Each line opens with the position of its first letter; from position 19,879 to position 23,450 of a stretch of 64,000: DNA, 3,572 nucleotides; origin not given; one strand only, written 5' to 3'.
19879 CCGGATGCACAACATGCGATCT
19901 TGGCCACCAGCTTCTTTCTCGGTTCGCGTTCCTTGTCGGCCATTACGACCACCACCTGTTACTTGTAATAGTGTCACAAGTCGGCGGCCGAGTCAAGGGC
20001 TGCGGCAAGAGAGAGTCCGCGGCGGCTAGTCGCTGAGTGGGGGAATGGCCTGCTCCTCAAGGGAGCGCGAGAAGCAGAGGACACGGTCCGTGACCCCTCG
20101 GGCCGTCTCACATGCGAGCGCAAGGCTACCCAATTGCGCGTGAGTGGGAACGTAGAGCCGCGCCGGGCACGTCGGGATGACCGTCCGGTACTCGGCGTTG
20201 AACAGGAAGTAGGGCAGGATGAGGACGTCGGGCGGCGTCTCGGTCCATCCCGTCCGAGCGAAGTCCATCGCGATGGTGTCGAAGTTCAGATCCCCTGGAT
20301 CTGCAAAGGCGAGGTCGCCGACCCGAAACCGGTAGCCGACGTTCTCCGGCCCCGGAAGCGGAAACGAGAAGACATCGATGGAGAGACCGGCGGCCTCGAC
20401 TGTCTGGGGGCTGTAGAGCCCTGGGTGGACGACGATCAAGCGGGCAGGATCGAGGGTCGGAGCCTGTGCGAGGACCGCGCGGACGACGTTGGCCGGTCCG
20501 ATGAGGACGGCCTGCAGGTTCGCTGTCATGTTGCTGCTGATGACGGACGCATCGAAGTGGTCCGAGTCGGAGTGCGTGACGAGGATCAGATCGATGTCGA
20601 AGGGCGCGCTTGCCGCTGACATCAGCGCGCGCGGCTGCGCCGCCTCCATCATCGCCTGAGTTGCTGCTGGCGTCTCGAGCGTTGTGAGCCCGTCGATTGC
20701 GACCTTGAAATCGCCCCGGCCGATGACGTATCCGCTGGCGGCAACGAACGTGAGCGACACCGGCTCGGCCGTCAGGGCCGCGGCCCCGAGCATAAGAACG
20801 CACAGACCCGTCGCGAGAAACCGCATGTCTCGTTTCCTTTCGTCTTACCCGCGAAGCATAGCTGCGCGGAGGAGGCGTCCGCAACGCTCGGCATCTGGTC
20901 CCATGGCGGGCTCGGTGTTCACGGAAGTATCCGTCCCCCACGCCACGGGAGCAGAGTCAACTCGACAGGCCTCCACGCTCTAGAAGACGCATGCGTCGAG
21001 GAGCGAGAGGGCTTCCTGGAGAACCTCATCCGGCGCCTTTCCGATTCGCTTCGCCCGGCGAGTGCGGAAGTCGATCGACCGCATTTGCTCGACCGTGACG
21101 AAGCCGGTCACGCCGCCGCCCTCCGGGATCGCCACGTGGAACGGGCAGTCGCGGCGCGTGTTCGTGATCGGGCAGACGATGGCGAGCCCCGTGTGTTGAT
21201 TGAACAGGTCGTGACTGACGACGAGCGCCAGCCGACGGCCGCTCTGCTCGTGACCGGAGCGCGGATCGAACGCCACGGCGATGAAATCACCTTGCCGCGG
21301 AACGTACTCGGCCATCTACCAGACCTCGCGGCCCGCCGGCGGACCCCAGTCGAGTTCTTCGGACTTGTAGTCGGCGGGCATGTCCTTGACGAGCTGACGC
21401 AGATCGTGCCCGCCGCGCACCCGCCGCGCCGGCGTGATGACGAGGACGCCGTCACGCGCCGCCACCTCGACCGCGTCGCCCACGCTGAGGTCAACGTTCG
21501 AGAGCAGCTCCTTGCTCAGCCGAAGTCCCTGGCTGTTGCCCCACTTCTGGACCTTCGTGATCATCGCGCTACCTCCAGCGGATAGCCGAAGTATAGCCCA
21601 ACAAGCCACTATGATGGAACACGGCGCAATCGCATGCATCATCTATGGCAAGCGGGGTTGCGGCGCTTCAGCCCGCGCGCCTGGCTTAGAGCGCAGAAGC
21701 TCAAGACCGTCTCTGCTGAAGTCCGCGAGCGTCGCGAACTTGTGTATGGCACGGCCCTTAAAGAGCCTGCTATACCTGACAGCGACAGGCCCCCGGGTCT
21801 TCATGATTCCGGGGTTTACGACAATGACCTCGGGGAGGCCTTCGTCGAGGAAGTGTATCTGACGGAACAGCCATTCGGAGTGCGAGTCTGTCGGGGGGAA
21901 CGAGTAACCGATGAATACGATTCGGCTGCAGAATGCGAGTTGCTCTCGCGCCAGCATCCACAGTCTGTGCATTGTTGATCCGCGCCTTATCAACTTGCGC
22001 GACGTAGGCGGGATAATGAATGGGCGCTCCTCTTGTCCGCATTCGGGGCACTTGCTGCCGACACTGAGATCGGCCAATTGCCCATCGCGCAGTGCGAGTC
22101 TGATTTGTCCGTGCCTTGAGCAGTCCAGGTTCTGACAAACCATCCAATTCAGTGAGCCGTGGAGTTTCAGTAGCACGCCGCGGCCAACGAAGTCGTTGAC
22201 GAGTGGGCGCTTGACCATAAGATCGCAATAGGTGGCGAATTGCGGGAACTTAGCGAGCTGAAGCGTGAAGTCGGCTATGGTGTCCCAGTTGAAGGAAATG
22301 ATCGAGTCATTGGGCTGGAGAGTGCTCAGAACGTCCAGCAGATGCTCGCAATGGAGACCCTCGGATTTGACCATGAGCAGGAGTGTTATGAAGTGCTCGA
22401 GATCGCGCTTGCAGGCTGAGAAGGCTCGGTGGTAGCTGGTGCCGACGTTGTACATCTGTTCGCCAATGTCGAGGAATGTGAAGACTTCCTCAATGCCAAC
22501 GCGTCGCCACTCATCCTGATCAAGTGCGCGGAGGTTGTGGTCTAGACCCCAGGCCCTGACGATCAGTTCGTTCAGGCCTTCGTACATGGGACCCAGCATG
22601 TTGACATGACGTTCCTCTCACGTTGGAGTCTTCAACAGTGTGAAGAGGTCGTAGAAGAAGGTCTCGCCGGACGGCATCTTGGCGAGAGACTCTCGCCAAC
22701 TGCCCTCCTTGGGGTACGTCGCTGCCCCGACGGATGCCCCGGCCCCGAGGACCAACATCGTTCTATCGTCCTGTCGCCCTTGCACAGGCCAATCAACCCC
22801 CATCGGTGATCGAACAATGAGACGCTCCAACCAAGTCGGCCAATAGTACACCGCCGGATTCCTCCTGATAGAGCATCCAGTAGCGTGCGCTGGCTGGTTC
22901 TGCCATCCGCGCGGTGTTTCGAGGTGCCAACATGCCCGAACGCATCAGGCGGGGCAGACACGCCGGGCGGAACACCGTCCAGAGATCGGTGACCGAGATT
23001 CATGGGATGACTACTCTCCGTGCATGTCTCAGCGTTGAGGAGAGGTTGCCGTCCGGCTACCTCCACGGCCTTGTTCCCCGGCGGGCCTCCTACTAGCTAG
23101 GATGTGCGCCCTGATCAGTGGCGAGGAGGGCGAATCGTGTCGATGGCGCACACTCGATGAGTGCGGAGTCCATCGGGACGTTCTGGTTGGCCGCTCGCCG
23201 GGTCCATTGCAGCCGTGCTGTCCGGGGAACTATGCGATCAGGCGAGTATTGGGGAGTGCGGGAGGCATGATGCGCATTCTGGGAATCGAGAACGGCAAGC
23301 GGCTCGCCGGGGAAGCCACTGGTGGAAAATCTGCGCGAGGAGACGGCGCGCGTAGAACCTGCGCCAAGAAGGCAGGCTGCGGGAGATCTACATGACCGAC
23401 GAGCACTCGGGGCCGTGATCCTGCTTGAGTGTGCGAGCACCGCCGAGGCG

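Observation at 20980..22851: Sirtuin-like (SIR2) gene packed against mazEF and interrupted by a single in-frame TGA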

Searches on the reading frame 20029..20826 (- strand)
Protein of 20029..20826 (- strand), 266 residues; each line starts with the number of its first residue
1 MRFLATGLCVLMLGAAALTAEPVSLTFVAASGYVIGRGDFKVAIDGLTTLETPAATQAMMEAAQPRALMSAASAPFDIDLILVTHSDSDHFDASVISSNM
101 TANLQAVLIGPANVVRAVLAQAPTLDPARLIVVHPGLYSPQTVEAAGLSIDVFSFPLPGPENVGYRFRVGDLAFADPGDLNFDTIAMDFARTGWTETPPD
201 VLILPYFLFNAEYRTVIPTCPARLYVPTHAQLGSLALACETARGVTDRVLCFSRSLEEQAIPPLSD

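Call 7: search_protein_families(library=pfam, max_evalue=0.1, proteins=[window:20029-20826:-])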
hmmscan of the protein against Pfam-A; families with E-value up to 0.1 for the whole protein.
window:20029-20826:- (266 aa): 3 families
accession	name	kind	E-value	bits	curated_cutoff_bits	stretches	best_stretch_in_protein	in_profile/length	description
PF12706.13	Lactamase_B_2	-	2.8e-06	27.5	27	1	64-241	20-189/200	Beta-lactamase superfamily domain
PF13483.12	Lactamase_B_3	-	1.4e-05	25.6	24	1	25-205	2-132/160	Beta-lactamase superfamily domain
PF00753.33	Lactamase_B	-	2.9e-05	24.5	22.7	1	27-91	3-57/196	Metallo-beta-lactamase superfamily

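Call 33: find_encoding_contigs(protein=window:20029-20826:-, flank=10000, max_places=10)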
Protein window:20029-20826:- (266 aa): 16 contigs read that carry it; 10 places shown.
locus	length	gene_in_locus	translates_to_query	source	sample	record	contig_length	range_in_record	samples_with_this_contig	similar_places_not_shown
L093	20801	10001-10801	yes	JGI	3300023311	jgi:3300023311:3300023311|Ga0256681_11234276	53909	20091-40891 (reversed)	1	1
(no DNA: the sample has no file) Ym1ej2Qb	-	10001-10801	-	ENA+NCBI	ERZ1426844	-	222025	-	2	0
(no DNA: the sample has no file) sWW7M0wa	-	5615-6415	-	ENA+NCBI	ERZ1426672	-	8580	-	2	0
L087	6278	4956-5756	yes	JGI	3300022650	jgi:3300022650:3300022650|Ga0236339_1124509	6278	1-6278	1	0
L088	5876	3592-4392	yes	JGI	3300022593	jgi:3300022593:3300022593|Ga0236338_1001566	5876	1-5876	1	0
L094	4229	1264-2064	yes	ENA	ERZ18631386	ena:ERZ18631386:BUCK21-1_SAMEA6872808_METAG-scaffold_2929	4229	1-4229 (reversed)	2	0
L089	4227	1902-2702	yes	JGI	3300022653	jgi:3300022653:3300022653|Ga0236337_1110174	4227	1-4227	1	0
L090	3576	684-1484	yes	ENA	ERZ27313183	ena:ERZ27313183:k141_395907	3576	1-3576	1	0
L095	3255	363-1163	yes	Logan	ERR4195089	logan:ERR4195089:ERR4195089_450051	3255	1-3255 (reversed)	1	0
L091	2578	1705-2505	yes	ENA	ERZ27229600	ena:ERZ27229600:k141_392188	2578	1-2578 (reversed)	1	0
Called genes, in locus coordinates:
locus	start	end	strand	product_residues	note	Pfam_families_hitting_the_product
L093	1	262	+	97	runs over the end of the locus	-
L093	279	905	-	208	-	PF13671:AAA_33, PF06414:Zeta_toxin (weak)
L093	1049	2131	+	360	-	PF02805:Ada_Zn_binding, PF12833:HTH_18, PF01035:DNA_binding_1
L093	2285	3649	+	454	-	PF05977:MFS_3, PF07690:MFS_1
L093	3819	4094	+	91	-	PF04014:MazE_antitoxin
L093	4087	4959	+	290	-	PF01135:PCMT, PF13489:Methyltransf_23, PF01209:Ubie_methyltran, PF06325:PrmA, PF08241:Methyltransf_11, PF08242:Methyltransf_12, PF13649:Methyltransf_25, PF13847:Methyltransf_31, +4 more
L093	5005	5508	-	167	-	-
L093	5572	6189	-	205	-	PF00881:Nitroreductase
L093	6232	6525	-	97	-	PF02426:MIase (weak)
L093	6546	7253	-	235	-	PF00230:MIP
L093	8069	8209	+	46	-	-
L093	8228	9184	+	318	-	-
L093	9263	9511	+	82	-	PF04014:MazE_antitoxin (weak)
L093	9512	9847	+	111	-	PF02452:PemK_toxin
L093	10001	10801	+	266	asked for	PF13483:Lactamase_B_3 (faint), PF12706:Lactamase_B_2 (weak)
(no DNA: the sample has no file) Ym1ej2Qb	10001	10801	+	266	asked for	PF13483:Lactamase_B_3 (faint), PF12706:Lactamase_B_2 (weak)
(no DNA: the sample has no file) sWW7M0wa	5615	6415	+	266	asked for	PF13483:Lactamase_B_3 (faint), PF12706:Lactamase_B_2 (weak)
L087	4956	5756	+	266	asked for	PF13483:Lactamase_B_3 (faint), PF12706:Lactamase_B_2 (weak)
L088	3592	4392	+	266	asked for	PF13483:Lactamase_B_3 (faint), PF12706:Lactamase_B_2 (weak)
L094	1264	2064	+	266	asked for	PF13483:Lactamase_B_3 (faint), PF12706:Lactamase_B_2 (weak)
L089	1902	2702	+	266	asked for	PF13483:Lactamase_B_3 (faint), PF12706:Lactamase_B_2 (weak)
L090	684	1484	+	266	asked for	PF13483:Lactamase_B_3 (faint), PF12706:Lactamase_B_2 (weak)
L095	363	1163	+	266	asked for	PF13483:Lactamase_B_3 (faint), PF12706:Lactamase_B_2 (weak)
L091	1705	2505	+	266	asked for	PF13483:Lactamase_B_3 (faint), PF12706:Lactamase_B_2 (weak)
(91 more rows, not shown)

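Call 48: find_related_loci(query=window:20029-20826:-, collection=metagenome_contigs, flank=7000)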
Query window:20029-20826:- (266 aa) in metagenome_contigs; peptide patterns used: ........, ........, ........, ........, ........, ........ (x = any residue, [..] = any of these).
153 stretches matched a pattern; 16 encode a relative of the query (tblastn E <= 1e-3); 16 distinct loci.
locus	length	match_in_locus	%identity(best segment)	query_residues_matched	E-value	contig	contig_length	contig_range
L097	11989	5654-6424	89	1-266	2e-156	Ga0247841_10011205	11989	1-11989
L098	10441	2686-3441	84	1-261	1e-146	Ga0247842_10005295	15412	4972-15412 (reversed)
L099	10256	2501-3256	83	1-261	5e-144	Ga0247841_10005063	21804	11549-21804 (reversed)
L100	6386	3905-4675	86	1-266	2e-144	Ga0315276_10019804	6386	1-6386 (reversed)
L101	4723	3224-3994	85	1-266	6e-146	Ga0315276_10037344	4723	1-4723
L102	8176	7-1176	84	1-266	1e-142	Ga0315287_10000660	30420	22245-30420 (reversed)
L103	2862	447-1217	86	1-266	2e-149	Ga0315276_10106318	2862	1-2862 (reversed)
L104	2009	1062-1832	79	1-266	5e-150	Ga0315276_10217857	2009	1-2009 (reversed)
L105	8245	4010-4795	72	1-261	1e-125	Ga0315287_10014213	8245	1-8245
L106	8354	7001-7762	67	1-261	1e-109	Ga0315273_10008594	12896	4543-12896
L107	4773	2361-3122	60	1-261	3e-96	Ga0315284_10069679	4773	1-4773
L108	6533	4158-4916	61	1-261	7e-96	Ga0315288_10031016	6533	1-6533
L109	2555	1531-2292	59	1-261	9e-97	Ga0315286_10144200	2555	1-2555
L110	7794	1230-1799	59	74-261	3e-69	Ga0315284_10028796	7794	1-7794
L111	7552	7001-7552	61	1-191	3e-69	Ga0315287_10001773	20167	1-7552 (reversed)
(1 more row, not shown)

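Call 52: search_protein_families(library=pfam, max_evalue=0.001, proteins=[L100:1641-2903:+, L098:389-1258:-, L105:826-1269:-, L106:2212-3969:+, L106:3976-5322:+, L106:5201-6061:+, L099:7-792:+, L111:4565-4891:-, L096:2985-4385:-, L096:2254-2985:-])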
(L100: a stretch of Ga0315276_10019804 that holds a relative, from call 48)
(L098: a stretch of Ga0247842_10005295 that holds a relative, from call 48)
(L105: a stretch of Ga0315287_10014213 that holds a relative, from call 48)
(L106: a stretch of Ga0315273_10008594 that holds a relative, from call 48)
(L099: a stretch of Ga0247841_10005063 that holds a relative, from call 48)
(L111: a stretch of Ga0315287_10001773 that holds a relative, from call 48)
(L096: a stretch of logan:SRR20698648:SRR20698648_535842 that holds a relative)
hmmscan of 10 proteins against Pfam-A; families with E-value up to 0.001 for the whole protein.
L100:1641-2903:+ (421 aa): 0 families

L098:389-1258:- (290 aa): 3 families
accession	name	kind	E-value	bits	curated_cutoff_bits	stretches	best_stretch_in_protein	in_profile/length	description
PF18765.7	Polbeta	-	4e-05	24.1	26.9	1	198-225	13-40/93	Polymerase beta, Nucleotidyltransferase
PF01909.29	NTP_transf_2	-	4.7e-05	24.1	21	1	198-228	14-44/93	Nucleotidyltransferase domain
PF12802.13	MarR_2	-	9.4e-05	22.9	27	1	105-153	6-53/61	MarR family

L105:826-1269:- (148 aa): 0 families

L106:2212-3969:+ (586 aa): 5 families
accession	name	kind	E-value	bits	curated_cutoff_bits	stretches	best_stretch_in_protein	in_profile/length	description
PF01935.23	DUF87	-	6.7e-19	69.3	23.2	1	167-324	11-169/220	Helicase HerA, central domain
PF05872.18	HerA_C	-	3.1e-08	33.2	22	1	446-515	258-322/502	Helicase HerA-like C-terminal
PF12846.13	AAA_10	-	1e-06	28.5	27.5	0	180-226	22-68/362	AAA-like domain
PF10412.15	TrwB_AAD_bind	-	0.00039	19.9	20.5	0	177-220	13-56/387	Type IV secretion-system coupling protein DNA-binding domain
PF13401.12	AAA_22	-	0.00041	21.1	27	0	181-218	7-44/130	AAA domain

L106:3976-5322:+ (449 aa): 0 families

L106:5201-6061:+ (287 aa): 2 families
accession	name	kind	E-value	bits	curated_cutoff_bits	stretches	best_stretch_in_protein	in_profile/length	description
PF07505.17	DUF5131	-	4.6e-102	341.1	28.9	1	47-276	2-243/243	Protein of unknown function (DUF5131)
PF17338.8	GP88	-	8.2e-07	29.5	24.4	1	60-242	36-218/230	Gene product 88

L099:7-792:+ (262 aa): 5 families
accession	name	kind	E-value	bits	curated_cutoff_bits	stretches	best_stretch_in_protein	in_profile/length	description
PF13749.12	HATPase_c_4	-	6.1e-26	90.7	26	1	92-178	1-89/89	Putative ATP-dependent DNA helicase recG C-terminal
PF12840.13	HTH_20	-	9.7e-05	22.7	27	1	194-237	8-51/51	Helix-turn-helix domain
PF13581.12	HATPase_c_2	-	0.00012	22.6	27.4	1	52-103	14-64/127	Histidine kinase-like ATPase domain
PF11994.14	DUF3489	-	0.00037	21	29.5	1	188-249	5-66/68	Protein of unknown function (DUF3489)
PF09339.16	HTH_IclR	-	0.0005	20.2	22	0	194-236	7-50/52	IclR helix-turn-helix domain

L111:4565-4891:- (109 aa): 1 family
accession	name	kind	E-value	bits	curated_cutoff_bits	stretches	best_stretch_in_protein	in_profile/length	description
PF15723.11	MqsR_toxin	-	2.7e-10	40.9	26.2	1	8-90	2-84/95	Motility quorum-sensing regulator, toxin of MqsA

L096:2985-4385:- (467 aa): 3 families
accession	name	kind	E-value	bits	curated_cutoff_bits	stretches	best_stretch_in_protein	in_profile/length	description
PF07669.17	Eco57I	-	4.9e-33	115.1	25.3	1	2-103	71-171/171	Eco57I restriction-modification methylase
PF02384.22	N6_Mtase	-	1.8e-08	34.5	20.4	1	5-120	125-235/311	N-6 DNA Methylase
PF12950.13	TaqI_C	-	1.3e-07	32.3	26.5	1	294-392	34-118/118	TaqI-like C-terminal specificity domain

L096:2254-2985:- (244 aa): 0 families

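Call 77: search_protein_families(library=padloc, max_evalue=0.001, proteins=[L100:1641-2903:+, L098:389-1258:-, L105:826-1269:-, L106:2212-3969:+, L106:3976-5322:+, L106:5201-6061:+, L099:7-792:+, L111:4019-4558:-, L096:2985-4385:-, L096:2254-2985:-])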
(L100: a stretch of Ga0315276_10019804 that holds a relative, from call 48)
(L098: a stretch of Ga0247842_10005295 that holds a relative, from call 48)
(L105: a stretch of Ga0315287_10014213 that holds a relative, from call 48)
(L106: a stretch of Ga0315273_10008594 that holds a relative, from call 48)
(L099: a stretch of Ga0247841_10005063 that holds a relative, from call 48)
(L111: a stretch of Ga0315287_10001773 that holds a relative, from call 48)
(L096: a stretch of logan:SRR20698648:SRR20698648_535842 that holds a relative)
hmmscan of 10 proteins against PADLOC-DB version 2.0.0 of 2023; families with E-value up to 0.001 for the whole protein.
L100:1641-2903:+ (421 aa): 1 family
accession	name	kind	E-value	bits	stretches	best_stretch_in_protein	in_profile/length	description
PDLC05049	PDC-S59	-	1.6e-22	78.2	1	18-417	17-403/428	-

L098:389-1258:- (290 aa): 10 families
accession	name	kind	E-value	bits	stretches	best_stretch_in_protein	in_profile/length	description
PDLC04368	PDC-M05A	-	5.8e-65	216.9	1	96-287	5-197/201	-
PDLC04372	PDC-M05A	-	4.2e-44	148.7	1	124-285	2-164/167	-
PDLC04369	PDC-M05A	-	2.1e-29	100.6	1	103-282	12-188/201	-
PDLC04371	PDC-M05A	-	9.5e-27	92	1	81-249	14-178/211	-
PDLC04370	PDC-M05A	-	8.8e-23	79.2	1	104-282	17-191/194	-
PDLC04904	PDC-S09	-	2.2e-06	25.8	1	202-246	29-75/104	-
PDLC04902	PDC-S09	-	1.6e-05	23.1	1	197-224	20-47/97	-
PDLC01438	Csa3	-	2.1e-05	22.7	1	99-167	143-205/305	"CAS-I,CAS-II,CAS-III,CAS-IV,CAS-V,CAS-VI; associated_signaling"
PDLC04903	PDC-S09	-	3.4e-05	22.1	1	201-223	29-51/108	-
PDLC04906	PDC-S09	-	0.00048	18.5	1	198-222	24-48/98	-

L105:826-1269:- (148 aa): 8 families
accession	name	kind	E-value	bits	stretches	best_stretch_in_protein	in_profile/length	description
PDLC04377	PDC-M05B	-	2.7e-44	148.8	1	1-144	1-144/149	-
PDLC04374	PDC-M05B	-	2.1e-30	103.9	1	1-143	1-143/146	-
PDLC04379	PDC-M05B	-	6e-28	95.7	1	1-144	1-143/147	-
PDLC04376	PDC-M05B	-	6.8e-21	72.8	1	24-138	4-118/121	-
PDLC04378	PDC-M05B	-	7e-21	73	1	12-140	18-145/153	-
PDLC04373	PDC-M05B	-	7e-16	56.5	1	2-137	5-136/141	-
PDLC04381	PDC-M05B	-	1.5e-06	26.7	1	36-134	9-103/113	-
PDLC04375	PDC-M05B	-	2.1e-05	22.8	1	6-124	17-135/151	-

L106:2212-3969:+ (586 aa): 16 families
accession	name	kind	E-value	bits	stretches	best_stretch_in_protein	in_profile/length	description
PDLC04103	HerA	-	1.1e-153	510.7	1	17-580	12-575/579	-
PDLC04105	HerA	-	1.8e-70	236.1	1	20-581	11-555/576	-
PDLC04098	HerA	-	1.1e-56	190.8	2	362-580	437-667/686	-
PDLC04102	HerA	-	9.8e-51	170.9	2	405-579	465-637/654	-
PDLC02185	HerA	-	4.4e-49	165.7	2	440-580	440-580/585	-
PDLC04100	HerA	-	5e-48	162.2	2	439-580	433-573/580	-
PDLC04106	HerA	-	4.9e-42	142.3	2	410-581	474-648/667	-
PDLC04097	HerA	-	2.5e-40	136.7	2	445-580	473-612/618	-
PDLC02188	HerA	-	7.7e-30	102.3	2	441-580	423-561/578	-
PDLC04104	HerA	-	3.2e-29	99.8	1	443-582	217-357/379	-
PDLC04140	mad8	-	3.5e-21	74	1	179-556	27-294/314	mads_8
PDLC04101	HerA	-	1.5e-16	58.2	1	57-225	40-215/400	-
PDLC01055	HerA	-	2e-15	54.6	1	440-563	413-526/532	Type III coevolved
PDLC04107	HerA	-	1.7e-14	51.6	1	149-226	139-217/306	-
PDLC04099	HerA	-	2e-14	51.4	1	119-221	111-212/214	-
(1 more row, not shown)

L106:3976-5322:+ (449 aa): 5 families
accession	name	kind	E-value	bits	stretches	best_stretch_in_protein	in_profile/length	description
PDLC04566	PDC-M30A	-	8.1e-12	42.8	1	68-204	11-165/372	-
PDLC04568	PDC-M30A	-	2.9e-10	38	1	94-204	40-163/368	-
PDLC04567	PDC-M30A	-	4.2e-08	30.6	1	93-125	40-72/381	-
PDLC04635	PDC-M41A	-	9.6e-05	20.4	0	69-204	10-168/298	-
PDLC04636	PDC-M41A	-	0.0002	19.2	0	69-206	8-155/281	-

L106:5201-6061:+ (287 aa): 2 families
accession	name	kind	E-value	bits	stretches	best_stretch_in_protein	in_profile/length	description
PDLC04639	PDC-M41B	-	8.5e-115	380.2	1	45-279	3-236/241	-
PDLC04569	PDC-M30B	-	6.8e-111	367.6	1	46-278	3-235/241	-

L099:7-792:+ (262 aa): 3 families
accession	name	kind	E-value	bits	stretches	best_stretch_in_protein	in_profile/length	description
PDLC02394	pAgo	-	2.1e-07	27.1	1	63-112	308-356/1121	-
PDLC02402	Aga_SIR2-PNTD1-PNTD2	-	6.3e-07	25.9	1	2-156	379-538/876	Class I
PDLC02418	Aga_SIR2-Kinase-PNTD1-PNTD2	-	5.3e-06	22.9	1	70-155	320-415/756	Class I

L111:4019-4558:- (180 aa): 0 families

L096:2985-4385:- (467 aa): 55 families (the best 25 are shown)
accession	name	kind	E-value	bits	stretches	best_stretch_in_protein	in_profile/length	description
PDLC03604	REase_MTase_IIG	-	6.7e-107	356.7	1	1-462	530-1004/1011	Type IIG restriction enzyme-methyltransferase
PDLC03335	MTase_II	-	5e-64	215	1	5-390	195-569/607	Type II methyltransferase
PDLC03629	REase_MTase_IIG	-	3.1e-62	208.7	1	3-410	568-985/1182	Type IIG restriction enzyme-methyltransferase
PDLC03313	MTase_II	-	1.1e-42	144.3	1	3-405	142-528/563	Type II methyltransferase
PDLC03612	REase_MTase_IIG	-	1.1e-41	141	1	5-464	806-1245/1247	Type IIG restriction enzyme-methyltransferase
PDLC03596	REase_MTase_IIG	-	1.1e-30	104.4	2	3-242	709-938/1148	Type IIG restriction enzyme-methyltransferase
PDLC03609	REase_MTase_IIG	-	3.9e-28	95.8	2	3-383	555-919/1066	Type IIG restriction enzyme-methyltransferase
PDLC03630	REase_MTase_IIG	-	4.7e-24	82.3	1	3-286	603-911/1100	Type IIG restriction enzyme-methyltransferase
PDLC03226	MTase_II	-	1.8e-22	77.7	2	4-121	127-239/579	Type II methyltransferase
PDLC03248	MTase_II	-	7e-21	72.5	1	6-114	86-193/521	Type II methyltransferase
PDLC02529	PglX|PglXI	-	9.9e-21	71.2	2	146-391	521-764/1189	PglX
PDLC03250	MTase_II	-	6.8e-19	66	1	5-464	340-770/775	Type II methyltransferase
PDLC03315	MTase_II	-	7.2e-17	59.3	1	4-117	132-240/502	Type II methyltransferase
PDLC03601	REase_MTase_IIG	-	1.5e-16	57.4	1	5-379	673-1039/1110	Type IIG restriction enzyme-methyltransferase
PDLC03267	MTase_II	-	4.6e-16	56.8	1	4-138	105-240/539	Type II methyltransferase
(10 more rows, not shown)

L096:2254-2985:- (244 aa): 0 families

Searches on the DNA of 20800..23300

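Call 62: search_rna_families(source=window, start=20800, end=23300, threshold=evalue, max_evalue=1)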
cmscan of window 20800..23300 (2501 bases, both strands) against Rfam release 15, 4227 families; matches with E-value up to 1: 1.
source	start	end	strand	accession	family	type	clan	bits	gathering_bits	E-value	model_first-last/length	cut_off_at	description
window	22887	23102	+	RF02113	DLG2-AS1_2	Gene; lncRNA;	-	20.6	70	0.052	1-215/215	no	DLG2 antisense RNA 1 conserved region 2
